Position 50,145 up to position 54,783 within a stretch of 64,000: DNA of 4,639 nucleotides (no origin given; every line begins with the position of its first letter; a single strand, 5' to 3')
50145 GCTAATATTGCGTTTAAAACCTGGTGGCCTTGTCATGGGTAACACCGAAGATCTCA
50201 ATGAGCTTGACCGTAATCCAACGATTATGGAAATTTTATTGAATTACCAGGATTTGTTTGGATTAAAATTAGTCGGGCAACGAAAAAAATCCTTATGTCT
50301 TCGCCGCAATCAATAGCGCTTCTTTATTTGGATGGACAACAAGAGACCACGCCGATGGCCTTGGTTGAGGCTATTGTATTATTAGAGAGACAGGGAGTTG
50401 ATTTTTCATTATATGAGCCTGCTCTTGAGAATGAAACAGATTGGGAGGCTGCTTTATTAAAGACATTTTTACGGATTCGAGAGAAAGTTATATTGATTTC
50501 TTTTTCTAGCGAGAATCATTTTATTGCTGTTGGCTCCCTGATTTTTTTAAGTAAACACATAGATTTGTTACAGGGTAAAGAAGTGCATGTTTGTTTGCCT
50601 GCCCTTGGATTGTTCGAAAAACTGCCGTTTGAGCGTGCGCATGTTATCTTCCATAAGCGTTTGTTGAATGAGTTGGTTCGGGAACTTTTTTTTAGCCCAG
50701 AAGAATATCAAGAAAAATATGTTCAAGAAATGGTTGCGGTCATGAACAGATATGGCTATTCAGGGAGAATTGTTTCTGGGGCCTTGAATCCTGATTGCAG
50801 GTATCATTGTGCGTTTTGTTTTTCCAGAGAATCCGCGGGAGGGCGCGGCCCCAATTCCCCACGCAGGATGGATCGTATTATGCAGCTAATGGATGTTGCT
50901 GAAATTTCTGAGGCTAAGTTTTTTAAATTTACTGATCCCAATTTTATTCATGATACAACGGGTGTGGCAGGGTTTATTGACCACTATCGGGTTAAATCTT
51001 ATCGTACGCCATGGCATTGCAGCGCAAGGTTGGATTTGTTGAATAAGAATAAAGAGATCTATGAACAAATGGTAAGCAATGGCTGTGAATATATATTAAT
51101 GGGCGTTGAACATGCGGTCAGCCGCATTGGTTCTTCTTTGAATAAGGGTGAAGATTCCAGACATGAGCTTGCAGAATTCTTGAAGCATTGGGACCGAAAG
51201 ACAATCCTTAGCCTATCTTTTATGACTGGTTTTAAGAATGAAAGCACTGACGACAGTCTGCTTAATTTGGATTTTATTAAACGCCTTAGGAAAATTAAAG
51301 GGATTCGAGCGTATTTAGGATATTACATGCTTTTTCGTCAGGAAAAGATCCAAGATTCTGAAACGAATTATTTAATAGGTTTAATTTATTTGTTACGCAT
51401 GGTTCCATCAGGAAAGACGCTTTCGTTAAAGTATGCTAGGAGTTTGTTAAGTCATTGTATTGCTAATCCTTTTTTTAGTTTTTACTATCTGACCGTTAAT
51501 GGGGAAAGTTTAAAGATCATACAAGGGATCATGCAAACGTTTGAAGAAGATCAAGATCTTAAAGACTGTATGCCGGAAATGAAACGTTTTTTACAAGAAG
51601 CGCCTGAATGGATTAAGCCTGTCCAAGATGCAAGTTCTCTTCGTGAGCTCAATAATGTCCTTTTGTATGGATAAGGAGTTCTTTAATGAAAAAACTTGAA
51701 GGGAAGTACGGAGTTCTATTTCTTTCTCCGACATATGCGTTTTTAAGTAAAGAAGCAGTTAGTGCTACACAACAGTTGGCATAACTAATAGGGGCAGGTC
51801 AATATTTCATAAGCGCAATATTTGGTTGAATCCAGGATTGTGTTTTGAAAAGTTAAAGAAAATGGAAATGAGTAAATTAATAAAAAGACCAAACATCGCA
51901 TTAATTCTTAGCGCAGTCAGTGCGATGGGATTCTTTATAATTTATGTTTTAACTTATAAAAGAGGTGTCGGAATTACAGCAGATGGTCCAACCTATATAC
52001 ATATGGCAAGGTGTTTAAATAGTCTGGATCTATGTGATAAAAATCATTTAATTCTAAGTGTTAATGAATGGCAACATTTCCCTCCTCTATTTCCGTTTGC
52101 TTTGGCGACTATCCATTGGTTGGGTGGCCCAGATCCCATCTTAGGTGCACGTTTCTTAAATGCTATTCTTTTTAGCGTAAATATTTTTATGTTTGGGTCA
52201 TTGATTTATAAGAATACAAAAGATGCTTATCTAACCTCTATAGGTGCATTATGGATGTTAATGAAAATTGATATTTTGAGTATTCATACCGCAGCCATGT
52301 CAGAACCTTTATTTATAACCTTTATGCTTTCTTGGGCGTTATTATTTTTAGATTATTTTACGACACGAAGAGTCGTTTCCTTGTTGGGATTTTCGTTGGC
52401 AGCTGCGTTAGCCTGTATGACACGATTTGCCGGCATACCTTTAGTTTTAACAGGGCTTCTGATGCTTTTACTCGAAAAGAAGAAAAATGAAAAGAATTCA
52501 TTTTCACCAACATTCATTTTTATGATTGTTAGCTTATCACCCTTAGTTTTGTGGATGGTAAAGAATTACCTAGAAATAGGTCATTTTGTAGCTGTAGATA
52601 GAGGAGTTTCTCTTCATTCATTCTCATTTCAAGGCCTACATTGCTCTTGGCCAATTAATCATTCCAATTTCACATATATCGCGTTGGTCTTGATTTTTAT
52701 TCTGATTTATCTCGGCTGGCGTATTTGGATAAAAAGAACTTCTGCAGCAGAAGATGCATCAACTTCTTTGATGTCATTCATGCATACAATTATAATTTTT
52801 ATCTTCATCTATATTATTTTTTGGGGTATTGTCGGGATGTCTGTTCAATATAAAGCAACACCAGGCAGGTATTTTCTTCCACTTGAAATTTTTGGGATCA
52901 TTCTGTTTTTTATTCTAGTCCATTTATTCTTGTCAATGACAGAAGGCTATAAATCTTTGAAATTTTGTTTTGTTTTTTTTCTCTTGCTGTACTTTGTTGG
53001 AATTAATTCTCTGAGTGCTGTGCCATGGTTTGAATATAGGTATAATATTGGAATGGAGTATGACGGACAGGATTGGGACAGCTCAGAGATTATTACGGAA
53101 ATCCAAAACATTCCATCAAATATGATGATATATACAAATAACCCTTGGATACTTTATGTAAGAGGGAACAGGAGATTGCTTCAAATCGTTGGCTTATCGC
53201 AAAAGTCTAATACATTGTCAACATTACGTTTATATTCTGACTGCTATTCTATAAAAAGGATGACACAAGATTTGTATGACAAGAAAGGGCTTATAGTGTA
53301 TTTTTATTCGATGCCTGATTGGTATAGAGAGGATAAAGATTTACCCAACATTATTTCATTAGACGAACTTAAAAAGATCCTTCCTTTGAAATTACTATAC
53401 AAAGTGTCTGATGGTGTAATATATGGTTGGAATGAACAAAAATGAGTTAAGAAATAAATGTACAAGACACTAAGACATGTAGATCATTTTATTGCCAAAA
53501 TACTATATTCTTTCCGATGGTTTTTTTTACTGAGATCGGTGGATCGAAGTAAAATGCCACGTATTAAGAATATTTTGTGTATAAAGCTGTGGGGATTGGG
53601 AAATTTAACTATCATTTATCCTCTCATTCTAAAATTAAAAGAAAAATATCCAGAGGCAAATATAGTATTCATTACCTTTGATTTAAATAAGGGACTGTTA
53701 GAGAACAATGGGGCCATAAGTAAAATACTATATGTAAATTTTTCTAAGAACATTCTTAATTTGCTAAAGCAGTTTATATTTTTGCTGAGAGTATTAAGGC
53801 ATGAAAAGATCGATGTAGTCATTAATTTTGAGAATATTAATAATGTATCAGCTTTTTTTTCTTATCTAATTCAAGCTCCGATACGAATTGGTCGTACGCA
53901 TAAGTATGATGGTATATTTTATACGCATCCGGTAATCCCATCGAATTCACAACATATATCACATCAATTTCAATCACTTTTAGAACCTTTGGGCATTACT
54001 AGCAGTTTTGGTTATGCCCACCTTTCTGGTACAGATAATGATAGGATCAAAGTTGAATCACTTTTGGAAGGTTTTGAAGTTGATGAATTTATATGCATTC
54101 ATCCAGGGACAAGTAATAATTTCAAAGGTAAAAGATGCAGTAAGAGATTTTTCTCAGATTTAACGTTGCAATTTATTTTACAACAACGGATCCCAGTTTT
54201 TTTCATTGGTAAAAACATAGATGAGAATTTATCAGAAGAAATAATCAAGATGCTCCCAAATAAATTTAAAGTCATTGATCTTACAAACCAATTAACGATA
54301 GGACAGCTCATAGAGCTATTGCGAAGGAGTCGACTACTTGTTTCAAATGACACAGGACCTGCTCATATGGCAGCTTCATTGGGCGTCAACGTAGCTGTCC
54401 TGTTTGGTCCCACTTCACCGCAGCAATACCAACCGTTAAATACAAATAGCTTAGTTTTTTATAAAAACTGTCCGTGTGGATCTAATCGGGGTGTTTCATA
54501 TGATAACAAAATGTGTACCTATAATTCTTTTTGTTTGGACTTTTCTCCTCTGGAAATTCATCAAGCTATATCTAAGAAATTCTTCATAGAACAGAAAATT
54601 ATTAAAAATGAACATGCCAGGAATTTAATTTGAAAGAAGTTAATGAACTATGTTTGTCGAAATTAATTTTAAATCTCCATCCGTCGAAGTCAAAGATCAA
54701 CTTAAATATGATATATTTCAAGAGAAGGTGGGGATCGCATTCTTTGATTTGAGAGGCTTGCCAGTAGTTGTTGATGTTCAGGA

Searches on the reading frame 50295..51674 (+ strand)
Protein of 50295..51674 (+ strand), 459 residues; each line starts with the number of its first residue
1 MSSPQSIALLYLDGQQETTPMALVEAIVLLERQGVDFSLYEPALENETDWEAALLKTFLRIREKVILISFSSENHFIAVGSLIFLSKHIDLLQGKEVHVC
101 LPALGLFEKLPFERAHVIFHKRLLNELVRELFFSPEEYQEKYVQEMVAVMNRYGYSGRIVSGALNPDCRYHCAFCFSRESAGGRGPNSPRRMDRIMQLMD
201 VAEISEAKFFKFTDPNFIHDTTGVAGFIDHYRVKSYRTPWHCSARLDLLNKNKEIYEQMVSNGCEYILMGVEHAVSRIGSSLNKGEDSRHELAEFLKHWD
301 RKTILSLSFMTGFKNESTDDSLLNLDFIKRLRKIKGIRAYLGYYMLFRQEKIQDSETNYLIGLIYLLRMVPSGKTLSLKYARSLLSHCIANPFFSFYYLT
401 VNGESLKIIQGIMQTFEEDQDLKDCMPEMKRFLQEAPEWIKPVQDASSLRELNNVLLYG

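Call 14: find_encoding_contigs(protein=window:50295-51674:+, flank=10000, max_places=2)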
Protein window:50295-51674:+ (459 aa): 1 contig read that carries it; 1 place shown.
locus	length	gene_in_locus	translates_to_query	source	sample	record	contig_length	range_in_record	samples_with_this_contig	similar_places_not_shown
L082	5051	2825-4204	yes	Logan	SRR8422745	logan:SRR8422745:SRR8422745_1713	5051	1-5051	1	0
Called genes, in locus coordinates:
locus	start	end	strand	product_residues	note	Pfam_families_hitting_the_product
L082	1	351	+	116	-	?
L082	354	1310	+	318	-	PF03881:Fructosamin_kin (faint), PF01636:APH (faint)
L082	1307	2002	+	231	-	PF09837:DUF2064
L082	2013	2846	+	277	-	-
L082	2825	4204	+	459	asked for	PF04055:Radical_SAM (weak)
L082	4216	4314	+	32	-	-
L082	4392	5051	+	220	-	?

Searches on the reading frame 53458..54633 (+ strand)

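Call 49: search_protein_families(library=pfam, proteins=[window:53458-54633:+], max_evalue=0.0001)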
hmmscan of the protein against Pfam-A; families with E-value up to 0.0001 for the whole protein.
window:53458-54633:+ (391 aa): 1 family
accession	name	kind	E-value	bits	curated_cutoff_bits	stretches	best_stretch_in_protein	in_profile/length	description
PF01075.23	Glyco_transf_9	-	7.1e-24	84.9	22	1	109-344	4-237/247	Glycosyltransferase family 9 (heptosyltransferase)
